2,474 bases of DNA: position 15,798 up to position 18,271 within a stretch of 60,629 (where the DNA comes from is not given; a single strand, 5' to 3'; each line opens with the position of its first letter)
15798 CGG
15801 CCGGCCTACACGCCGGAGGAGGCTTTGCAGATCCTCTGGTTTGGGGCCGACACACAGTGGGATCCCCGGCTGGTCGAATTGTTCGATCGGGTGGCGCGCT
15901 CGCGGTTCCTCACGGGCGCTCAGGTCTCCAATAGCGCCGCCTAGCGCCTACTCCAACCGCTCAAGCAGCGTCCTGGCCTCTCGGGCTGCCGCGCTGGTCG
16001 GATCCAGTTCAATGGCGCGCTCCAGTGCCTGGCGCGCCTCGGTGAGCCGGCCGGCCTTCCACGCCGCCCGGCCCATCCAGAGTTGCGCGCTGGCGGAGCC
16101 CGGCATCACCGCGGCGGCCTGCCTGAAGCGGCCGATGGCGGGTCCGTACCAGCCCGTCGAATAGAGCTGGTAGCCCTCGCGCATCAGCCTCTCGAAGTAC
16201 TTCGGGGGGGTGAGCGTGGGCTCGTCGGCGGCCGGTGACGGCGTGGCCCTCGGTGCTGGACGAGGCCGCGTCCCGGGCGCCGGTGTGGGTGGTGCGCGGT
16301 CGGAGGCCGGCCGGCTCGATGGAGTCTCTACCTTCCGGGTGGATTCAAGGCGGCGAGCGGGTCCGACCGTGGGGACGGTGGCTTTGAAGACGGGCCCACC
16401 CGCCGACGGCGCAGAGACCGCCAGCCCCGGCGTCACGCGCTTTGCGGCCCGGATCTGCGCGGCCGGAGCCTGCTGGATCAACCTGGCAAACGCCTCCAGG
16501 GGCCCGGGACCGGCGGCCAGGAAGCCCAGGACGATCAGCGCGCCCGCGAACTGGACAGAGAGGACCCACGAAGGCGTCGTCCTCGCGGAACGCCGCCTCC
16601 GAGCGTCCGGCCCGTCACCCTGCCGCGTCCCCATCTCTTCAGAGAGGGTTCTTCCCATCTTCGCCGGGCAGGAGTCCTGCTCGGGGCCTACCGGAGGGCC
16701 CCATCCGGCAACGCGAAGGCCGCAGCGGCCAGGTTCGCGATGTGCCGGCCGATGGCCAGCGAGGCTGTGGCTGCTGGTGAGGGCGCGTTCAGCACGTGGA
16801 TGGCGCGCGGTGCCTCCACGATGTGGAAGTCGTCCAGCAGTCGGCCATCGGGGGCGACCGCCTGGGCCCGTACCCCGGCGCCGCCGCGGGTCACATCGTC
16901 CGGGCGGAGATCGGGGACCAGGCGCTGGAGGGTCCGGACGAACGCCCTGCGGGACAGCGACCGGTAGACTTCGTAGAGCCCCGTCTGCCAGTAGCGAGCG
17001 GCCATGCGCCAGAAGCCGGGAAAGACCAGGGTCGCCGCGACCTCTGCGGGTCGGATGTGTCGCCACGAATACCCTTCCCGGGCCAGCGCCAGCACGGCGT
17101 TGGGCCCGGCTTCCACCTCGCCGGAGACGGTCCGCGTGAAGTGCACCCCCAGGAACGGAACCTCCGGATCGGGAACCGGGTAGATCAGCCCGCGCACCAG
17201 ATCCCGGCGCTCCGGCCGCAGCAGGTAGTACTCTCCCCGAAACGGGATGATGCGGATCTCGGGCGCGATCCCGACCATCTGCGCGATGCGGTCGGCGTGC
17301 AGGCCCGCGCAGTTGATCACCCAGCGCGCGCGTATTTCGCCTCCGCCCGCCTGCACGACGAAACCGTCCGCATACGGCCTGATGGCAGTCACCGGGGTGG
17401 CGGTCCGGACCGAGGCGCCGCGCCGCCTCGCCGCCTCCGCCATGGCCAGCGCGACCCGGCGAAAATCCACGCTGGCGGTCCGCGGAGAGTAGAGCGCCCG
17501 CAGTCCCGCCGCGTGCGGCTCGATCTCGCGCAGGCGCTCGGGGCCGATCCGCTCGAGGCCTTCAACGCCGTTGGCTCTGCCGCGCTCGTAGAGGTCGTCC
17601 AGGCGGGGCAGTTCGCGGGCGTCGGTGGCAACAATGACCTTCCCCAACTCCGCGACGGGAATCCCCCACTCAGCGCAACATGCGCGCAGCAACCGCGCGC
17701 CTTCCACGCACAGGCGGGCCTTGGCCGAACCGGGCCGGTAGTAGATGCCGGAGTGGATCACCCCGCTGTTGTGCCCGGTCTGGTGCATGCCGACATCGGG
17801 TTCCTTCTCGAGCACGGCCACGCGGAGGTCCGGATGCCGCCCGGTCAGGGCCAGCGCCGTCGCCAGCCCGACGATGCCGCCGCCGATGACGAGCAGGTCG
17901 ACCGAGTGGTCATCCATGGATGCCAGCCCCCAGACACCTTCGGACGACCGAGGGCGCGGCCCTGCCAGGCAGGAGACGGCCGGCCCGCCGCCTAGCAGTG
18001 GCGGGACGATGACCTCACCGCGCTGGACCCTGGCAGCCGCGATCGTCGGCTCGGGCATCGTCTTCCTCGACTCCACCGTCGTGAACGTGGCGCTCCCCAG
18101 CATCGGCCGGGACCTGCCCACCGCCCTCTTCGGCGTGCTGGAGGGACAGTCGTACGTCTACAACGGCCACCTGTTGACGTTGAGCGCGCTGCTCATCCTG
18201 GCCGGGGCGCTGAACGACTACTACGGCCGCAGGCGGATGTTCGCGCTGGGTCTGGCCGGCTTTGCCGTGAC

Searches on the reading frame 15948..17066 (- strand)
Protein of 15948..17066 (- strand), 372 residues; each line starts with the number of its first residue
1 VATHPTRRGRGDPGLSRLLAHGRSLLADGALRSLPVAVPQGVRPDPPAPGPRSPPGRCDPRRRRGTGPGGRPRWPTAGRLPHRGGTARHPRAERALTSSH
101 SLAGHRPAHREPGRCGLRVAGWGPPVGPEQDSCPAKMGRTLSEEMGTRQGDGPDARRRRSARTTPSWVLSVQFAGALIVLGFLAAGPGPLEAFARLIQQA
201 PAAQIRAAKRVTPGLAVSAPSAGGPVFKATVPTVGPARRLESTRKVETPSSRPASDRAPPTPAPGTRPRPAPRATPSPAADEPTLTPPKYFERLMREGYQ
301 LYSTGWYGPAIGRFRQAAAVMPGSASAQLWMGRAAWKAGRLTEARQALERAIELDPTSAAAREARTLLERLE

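Call 8: search_protein_families(library=pfam, proteins=[window:15948-17066:-])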
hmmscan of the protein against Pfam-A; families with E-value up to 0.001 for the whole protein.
window:15948-17066:- (372 aa): 8 families
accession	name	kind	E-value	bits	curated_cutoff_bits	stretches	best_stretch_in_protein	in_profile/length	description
PF07719.23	TPR_2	-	3.5e-08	33.4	27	1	326-357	2-33/34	Tetratricopeptide repeat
PF13432.12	TPR_16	-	6.7e-08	33.3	32.7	1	310-359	16-65/65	Tetratricopeptide repeat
PF14559.12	TPR_19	-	7.4e-08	33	25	1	310-366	10-66/68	Tetratricopeptide repeat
PF13414.12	TPR_11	-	6.7e-07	29.3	26.8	1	337-362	6-31/42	TPR repeat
PF13428.12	TPR_14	-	4.9e-05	24.1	23.5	1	327-364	3-40/44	Tetratricopeptide repeat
PF13181.12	TPR_8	-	6.1e-05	23.3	25.7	1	325-357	1-33/34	Tetratricopeptide repeat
PF13174.12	TPR_6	-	9.1e-05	23.3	26.3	1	327-358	2-33/33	Tetratricopeptide repeat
PF00515.34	TPR_1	-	0.00058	20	27.8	1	327-357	3-33/34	Tetratricopeptide repeat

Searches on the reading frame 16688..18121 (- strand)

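Call 8: search_protein_families(library=pfam, proteins=[window:16688-18121:-])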
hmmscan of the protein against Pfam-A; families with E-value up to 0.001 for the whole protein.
window:16688-18121:- (477 aa): 9 families
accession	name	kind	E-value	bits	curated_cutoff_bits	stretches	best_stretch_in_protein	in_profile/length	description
PF01266.30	DAO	-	6.9e-66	223.6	27.9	1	75-464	1-353/353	FAD dependent oxidoreductase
PF13450.12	NAD_binding_8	-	8.1e-06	26.5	21.9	1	78-113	1-34/68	NAD(P)-binding Rossmann-like domain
PF05834.18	Lycopene_cycl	-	6e-05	22.7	23.4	0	75-110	1-36/380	Lycopene cyclase protein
PF00890.30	FAD_binding_2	-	0.00019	21.2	20.4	0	75-261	1-187/414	FAD binding domain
PF07992.20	Pyr_redox_2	-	0.0004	20.3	26.1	0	75-110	2-35/291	Pyridine nucleotide-disulphide oxidoreductase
PF01593.30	Amino_oxidase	-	0.00043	20.1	19.8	0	222-275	205-257/443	Flavin containing amine oxidoreductase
PF13738.12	Pyr_redox_3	-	0.00043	20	30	0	228-274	88-134/305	Pyridine nucleotide-disulphide oxidoreductase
PF01494.25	FAD_binding_3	-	0.00065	19.5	22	0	214-276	93-161/349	FAD binding domain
PF13454.12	NAD_binding_9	-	0.00096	19.6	21.8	0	78-110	2-36/155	FAD-NAD(P)-binding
